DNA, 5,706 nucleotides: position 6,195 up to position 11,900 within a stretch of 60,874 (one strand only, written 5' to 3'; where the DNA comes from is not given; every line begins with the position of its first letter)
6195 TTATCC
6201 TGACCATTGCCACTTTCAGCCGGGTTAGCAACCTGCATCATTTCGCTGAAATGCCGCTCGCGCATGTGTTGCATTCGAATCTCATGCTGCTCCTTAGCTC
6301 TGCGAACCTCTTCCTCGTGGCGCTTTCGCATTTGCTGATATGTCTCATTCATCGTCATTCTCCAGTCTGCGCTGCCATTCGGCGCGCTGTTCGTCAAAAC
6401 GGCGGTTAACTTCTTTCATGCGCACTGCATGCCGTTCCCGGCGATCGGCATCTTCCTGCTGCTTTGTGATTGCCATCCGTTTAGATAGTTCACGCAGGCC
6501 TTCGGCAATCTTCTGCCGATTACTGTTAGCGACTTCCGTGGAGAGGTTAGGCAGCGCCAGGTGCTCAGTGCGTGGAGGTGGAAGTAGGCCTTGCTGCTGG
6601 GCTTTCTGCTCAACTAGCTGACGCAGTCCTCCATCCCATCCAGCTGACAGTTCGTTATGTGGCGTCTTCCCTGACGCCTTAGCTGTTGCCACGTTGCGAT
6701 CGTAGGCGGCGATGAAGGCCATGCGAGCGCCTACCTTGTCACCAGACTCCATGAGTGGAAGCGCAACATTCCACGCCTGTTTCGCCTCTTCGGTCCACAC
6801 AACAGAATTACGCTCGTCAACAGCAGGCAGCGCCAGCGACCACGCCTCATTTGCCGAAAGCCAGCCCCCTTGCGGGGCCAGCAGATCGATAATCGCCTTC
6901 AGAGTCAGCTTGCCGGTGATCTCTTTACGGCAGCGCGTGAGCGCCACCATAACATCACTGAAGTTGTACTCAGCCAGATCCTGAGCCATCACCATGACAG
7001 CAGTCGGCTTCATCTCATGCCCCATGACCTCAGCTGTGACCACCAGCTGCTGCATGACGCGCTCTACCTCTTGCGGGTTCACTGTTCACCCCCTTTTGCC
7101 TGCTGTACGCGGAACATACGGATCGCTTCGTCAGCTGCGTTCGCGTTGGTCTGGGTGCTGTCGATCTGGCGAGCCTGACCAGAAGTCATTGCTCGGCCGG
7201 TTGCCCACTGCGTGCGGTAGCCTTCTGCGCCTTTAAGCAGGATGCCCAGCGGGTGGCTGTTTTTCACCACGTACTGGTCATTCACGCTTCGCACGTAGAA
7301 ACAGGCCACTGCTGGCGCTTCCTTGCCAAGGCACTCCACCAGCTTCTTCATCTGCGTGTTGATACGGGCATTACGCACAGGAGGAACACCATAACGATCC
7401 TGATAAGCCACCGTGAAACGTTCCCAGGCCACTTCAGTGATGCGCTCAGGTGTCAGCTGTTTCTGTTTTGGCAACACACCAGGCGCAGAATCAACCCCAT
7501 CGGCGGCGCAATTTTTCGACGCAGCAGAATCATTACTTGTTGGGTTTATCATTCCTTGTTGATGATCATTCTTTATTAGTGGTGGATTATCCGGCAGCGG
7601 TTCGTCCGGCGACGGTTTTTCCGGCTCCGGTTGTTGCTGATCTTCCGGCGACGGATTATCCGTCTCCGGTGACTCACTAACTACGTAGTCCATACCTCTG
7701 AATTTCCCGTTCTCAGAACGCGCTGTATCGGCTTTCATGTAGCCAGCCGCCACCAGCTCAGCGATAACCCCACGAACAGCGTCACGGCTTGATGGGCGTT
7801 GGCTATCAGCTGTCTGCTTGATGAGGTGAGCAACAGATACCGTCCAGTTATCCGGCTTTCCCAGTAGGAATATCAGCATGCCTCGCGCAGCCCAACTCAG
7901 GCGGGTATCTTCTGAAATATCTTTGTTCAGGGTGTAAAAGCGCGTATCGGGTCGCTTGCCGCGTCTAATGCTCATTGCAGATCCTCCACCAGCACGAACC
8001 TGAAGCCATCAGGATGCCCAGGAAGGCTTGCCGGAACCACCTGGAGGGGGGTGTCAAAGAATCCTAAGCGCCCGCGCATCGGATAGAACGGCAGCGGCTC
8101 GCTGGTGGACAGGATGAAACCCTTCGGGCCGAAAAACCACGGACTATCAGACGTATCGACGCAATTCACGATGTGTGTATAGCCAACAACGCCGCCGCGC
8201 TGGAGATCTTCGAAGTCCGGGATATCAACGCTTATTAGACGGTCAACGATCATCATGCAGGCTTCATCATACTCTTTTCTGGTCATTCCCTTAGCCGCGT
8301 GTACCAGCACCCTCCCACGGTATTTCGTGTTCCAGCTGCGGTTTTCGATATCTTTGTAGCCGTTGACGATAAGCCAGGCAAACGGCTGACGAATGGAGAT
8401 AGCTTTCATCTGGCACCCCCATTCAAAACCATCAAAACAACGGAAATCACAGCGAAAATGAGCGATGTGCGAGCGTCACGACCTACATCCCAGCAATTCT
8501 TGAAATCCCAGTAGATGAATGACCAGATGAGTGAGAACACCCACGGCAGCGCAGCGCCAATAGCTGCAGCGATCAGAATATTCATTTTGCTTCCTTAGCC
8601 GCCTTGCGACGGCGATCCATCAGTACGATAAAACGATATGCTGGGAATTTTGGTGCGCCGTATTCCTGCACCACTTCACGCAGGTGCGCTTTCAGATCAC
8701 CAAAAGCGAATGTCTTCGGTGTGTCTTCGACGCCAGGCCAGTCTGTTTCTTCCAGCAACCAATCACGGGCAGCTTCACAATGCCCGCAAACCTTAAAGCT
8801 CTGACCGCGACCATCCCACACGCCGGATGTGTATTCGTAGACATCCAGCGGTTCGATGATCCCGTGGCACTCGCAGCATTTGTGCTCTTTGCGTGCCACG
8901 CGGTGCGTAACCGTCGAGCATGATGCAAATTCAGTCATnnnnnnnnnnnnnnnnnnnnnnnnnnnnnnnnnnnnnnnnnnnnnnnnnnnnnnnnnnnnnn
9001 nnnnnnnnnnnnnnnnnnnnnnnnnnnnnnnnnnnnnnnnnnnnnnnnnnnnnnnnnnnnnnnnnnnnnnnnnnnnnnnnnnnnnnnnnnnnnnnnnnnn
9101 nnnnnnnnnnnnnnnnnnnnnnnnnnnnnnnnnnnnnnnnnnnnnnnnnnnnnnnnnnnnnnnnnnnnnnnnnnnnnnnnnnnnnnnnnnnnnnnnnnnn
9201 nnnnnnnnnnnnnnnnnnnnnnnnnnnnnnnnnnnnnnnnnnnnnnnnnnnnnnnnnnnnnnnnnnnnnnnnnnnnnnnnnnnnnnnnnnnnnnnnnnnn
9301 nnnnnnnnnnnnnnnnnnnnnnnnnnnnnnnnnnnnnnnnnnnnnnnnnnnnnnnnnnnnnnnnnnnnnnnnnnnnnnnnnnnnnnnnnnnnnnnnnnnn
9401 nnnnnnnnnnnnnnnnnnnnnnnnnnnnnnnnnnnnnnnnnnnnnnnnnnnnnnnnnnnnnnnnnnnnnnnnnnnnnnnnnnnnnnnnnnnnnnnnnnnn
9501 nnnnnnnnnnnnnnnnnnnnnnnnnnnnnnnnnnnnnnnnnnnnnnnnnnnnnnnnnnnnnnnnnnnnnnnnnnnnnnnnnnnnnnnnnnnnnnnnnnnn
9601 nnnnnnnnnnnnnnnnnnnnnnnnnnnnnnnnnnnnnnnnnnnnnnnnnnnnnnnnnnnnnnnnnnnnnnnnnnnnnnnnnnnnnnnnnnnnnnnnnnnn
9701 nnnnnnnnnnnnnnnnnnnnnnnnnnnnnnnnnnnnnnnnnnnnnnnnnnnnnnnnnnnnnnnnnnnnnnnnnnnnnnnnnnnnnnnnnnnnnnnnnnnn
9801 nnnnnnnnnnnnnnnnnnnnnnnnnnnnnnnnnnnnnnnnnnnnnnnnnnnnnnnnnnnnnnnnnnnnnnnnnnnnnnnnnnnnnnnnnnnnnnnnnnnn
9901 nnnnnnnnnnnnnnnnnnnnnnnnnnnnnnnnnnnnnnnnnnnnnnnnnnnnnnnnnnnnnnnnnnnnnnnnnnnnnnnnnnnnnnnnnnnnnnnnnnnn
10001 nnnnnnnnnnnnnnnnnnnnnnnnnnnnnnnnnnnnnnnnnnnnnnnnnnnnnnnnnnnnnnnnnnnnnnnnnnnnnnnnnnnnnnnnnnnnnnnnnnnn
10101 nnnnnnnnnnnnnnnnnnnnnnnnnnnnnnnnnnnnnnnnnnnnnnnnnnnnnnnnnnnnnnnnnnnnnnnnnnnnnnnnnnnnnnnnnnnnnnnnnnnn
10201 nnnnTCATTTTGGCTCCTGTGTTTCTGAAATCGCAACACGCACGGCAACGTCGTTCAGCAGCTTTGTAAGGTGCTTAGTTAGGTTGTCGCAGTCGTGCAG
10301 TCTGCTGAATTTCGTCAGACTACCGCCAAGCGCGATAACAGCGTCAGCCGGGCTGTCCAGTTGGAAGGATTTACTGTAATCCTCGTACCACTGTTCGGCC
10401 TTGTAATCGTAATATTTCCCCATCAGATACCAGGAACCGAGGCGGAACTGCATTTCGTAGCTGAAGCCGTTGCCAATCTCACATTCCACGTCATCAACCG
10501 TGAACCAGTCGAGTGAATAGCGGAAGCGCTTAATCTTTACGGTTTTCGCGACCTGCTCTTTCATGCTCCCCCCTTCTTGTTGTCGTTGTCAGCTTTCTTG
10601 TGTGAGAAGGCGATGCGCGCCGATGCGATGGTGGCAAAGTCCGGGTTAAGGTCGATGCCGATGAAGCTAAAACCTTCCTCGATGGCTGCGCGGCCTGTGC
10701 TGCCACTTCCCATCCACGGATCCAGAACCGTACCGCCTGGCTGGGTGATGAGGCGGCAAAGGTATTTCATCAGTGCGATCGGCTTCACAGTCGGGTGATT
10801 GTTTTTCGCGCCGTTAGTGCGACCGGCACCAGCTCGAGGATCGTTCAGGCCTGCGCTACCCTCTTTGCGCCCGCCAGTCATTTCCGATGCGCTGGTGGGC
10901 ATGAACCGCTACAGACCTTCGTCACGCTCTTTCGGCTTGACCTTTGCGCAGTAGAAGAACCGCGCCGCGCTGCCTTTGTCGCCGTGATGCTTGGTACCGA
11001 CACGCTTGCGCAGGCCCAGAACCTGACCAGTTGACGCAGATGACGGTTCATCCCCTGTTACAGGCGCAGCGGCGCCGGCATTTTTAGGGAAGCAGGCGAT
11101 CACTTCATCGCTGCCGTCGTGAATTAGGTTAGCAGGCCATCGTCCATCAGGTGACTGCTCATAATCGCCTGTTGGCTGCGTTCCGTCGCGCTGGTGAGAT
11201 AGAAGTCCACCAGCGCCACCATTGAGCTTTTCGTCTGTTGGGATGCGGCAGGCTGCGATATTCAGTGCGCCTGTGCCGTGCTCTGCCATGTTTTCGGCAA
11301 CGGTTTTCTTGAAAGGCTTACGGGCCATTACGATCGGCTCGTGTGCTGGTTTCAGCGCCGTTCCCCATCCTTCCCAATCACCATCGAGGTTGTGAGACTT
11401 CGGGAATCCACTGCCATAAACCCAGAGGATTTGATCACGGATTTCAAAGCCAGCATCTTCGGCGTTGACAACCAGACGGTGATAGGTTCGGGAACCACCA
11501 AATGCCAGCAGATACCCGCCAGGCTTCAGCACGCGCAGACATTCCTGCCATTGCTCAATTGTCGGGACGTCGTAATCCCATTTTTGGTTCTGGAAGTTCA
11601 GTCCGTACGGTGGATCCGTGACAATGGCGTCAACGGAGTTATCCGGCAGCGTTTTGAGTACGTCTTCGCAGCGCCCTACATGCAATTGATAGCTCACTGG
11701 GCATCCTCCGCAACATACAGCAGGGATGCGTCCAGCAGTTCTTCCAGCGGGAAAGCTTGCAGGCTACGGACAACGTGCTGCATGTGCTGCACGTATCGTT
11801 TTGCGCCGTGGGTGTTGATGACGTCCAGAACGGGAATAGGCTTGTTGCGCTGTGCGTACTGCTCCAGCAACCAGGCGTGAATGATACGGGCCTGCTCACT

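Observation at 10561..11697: DNA methyltransferase gene split by a single in-frame amber codon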

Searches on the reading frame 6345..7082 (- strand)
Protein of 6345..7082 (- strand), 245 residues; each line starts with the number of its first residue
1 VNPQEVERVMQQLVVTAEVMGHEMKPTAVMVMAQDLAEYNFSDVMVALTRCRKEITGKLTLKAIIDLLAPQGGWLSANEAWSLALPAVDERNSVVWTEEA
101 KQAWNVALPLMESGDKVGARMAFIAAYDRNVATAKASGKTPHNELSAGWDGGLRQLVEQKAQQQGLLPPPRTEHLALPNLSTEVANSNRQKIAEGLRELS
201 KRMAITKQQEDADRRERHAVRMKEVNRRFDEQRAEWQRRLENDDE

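Call 37: search_protein_families(library=pfam, proteins=[window:6345-7082:-], max_evalue=0.01)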
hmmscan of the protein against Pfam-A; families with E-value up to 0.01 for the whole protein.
window:6345-7082:- (245 aa): 0 families

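Call 38: search_protein_families(library=phrogs, proteins=[window:6345-7082:-], max_evalue=0.001)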
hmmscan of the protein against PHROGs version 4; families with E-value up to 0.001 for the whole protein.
window:6345-7082:- (245 aa): 2 families
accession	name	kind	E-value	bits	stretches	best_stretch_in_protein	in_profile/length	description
phrog_6028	-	unknown function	2e-67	228.5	1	1-238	2-230/265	-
phrog_1524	-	unknown function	1.3e-10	42.6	1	73-212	85-207/252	-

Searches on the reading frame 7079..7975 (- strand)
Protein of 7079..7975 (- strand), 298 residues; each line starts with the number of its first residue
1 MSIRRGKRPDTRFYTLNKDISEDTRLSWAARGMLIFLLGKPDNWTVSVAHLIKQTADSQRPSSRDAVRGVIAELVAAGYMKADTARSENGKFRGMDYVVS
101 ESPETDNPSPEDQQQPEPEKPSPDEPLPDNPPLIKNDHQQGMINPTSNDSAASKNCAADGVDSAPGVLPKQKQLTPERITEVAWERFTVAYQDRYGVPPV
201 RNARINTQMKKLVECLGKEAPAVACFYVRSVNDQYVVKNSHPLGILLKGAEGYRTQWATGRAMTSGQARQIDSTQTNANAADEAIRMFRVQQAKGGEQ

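Call 37: search_protein_families(library=pfam, proteins=[window:7079-7975:-], max_evalue=0.01)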
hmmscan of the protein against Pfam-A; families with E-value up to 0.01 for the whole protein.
window:7079-7975:- (298 aa): 0 families

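Call 38: search_protein_families(library=phrogs, proteins=[window:7079-7975:-], max_evalue=0.001)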
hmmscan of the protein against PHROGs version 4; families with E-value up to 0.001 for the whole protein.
window:7079-7975:- (298 aa): 14 families
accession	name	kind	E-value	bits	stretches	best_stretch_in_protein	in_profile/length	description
phrog_11527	-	unknown function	1.9e-30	107.6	1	182-293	214-325/333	-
phrog_270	-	DNA, RNA and nucleotide metabolism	4e-15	57.1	1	13-146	31-155/383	replication initiation protein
phrog_4707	-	DNA, RNA and nucleotide metabolism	6.5e-15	56.5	1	3-94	7-94/409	replication initiation protein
phrog_11718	-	unknown function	2.1e-13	51.5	1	10-105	9-101/105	-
phrog_391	-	DNA, RNA and nucleotide metabolism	3.9e-11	44.1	1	63-284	50-295/298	replication initiation O-like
phrog_37920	-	DNA, RNA and nucleotide metabolism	2.8e-10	40.8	1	3-98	2-92/245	HTH DNA binding protein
phrog_1456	-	DNA, RNA and nucleotide metabolism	3.1e-10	40.6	1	8-113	8-108/365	DNA binding protein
phrog_428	-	DNA, RNA and nucleotide metabolism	5.1e-10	40.1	1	1-155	79-219/455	replication initiation protein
phrog_23842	-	unknown function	1.2e-08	35.6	1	14-103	25-110/317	-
phrog_345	-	DNA, RNA and nucleotide metabolism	3.6e-06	27.9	1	26-139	43-179/297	replication initiation O-like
phrog_9545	-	DNA, RNA and nucleotide metabolism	4e-06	27.7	1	19-95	21-100/206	HNH endonuclease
phrog_22134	-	unknown function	7.7e-06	26.8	1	17-135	3-117/262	-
phrog_186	-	DNA, RNA and nucleotide metabolism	0.00016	22.5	1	5-144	14-153/308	DnaD-like helicase loader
phrog_27492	-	unknown function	0.00039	21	1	10-106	21-111/304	-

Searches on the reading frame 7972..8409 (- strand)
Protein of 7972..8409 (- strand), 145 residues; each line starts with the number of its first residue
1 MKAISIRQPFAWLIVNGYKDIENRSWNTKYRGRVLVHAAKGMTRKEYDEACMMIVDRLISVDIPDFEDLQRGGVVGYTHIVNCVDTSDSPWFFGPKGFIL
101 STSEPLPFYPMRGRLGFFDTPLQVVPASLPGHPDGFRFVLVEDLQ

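Call 37: search_protein_families(library=pfam, proteins=[window:7972-8409:-], max_evalue=0.01)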
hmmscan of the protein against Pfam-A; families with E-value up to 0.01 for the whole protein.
window:7972-8409:- (145 aa): 1 family
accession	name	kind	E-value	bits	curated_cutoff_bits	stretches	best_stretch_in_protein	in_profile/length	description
PF04266.20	ASCH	-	3.2e-06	28.2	21.2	1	4-70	1-40/103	ASCH domain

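Call 38: search_protein_families(library=phrogs, proteins=[window:7972-8409:-], max_evalue=0.001)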
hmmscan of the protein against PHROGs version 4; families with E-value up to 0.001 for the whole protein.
window:7972-8409:- (145 aa): 1 family
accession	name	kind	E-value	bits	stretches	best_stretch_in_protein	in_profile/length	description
phrog_3193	-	unknown function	9.5e-50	170.6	1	1-125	85-211/269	-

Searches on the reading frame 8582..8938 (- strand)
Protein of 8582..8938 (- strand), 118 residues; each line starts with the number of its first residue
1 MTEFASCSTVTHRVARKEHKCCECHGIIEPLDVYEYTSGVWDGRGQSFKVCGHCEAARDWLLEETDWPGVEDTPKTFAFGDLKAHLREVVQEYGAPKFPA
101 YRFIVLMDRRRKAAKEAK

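Call 37: search_protein_families(library=pfam, proteins=[window:8582-8938:-], max_evalue=0.01)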
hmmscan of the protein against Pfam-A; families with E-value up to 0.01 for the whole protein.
window:8582-8938:- (118 aa): 0 families

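Call 38: search_protein_families(library=phrogs, proteins=[window:8582-8938:-], max_evalue=0.001)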
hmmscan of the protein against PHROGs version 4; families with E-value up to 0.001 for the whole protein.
window:8582-8938:- (118 aa): 3 families
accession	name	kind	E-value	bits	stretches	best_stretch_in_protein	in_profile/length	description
phrog_28814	-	unknown function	9.5e-28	98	1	4-116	4-115/134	-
phrog_19515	-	unknown function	4.8e-11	44.1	1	15-72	33-90/117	-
phrog_7314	-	unknown function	1.7e-10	42.2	1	13-62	9-58/134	-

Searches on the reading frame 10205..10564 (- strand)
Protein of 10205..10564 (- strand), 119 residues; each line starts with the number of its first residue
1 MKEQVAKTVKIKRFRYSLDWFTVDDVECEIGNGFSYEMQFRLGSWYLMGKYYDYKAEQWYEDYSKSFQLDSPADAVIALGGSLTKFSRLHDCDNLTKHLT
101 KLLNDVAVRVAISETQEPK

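Call 37: search_protein_families(library=pfam, proteins=[window:10205-10564:-], max_evalue=0.01)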
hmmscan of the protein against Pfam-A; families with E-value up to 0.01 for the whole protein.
window:10205-10564:- (119 aa): 0 families

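Call 38: search_protein_families(library=phrogs, proteins=[window:10205-10564:-], max_evalue=0.001)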
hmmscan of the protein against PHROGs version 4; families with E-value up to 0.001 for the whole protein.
window:10205-10564:- (119 aa): 0 families

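Call 63: search_protein_families(library=ncbifam, proteins=[window:10205-10564:-], max_evalue=0.001)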
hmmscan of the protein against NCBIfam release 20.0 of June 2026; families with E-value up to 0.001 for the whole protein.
window:10205-10564:- (119 aa): 0 families
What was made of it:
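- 10205..10564 (-): 119-aa ORF of unknown function between the two methyltransferase genes, joined to both neighbours by ATGA overlaps. No Pfam, PHROG or NCBIfam match (calls 37, 38, 63).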

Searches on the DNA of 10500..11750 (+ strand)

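Call 4: search_dna_similar(query=window:10500-11750:+, collection=phages, mode=near, max_rows=40)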
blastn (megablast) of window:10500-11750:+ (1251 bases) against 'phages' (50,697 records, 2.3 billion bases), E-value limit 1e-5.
No match.

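Call 5: search_dna_similar(query=window:10500-11750:+, collection=ecoli_genomes, mode=near, max_rows=30)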
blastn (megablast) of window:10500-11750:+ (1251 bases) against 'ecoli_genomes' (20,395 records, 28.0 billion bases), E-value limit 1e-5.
No match.
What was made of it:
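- Tried and rejected: Searching phage records and 5,426 E. coli genomes gave no match (calls 4, 5).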

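Call 35: search_dna_similar(query=window:10561-11697:-, collection=ecoli_genomes, mode=distant, max_rows=60, rows=spread)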
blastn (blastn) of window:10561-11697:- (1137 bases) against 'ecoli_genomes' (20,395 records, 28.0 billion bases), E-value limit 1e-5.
Records with a match: 4; places in all: 4; records where one place covers at least 80% of the query: 3.
Genomes with a match: 4 of 5426; with a place that covers at least 80% of the query: 3. Places per genome that has any: lowest 1, median 1, highest 1. On chromosomes: 4 places; on plasmids: 0.
Best place of each record, by identity: 80-90% 1; 60-80% 3.
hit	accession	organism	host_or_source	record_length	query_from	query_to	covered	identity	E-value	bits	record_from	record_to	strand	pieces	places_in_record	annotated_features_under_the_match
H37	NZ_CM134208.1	Escherichia coli strain 126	Homo sapiens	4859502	7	1094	96%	78.4%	0e+0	893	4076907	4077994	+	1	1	DNA-methyltransferase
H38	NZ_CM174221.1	Escherichia coli strain mussel_type_A_ST536_O21:H9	Raw mussels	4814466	7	1094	96%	74.0%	0e+0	687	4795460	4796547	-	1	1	DNA-methyltransferase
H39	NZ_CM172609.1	Escherichia coli strain ExPEC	Mussels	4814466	7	1094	96%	74.0%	0e+0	687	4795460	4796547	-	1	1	DNA-methyltransferase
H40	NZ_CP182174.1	Escherichia coli strain CUPF06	Pig Feces, Farm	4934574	7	1088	27%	86.1%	5e-56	365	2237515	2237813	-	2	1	DNA methyltransferase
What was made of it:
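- Tried and rejected: A distant blastn search found only 4 E. coli genomes, all annotated as intact methyltransferases (call 35).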
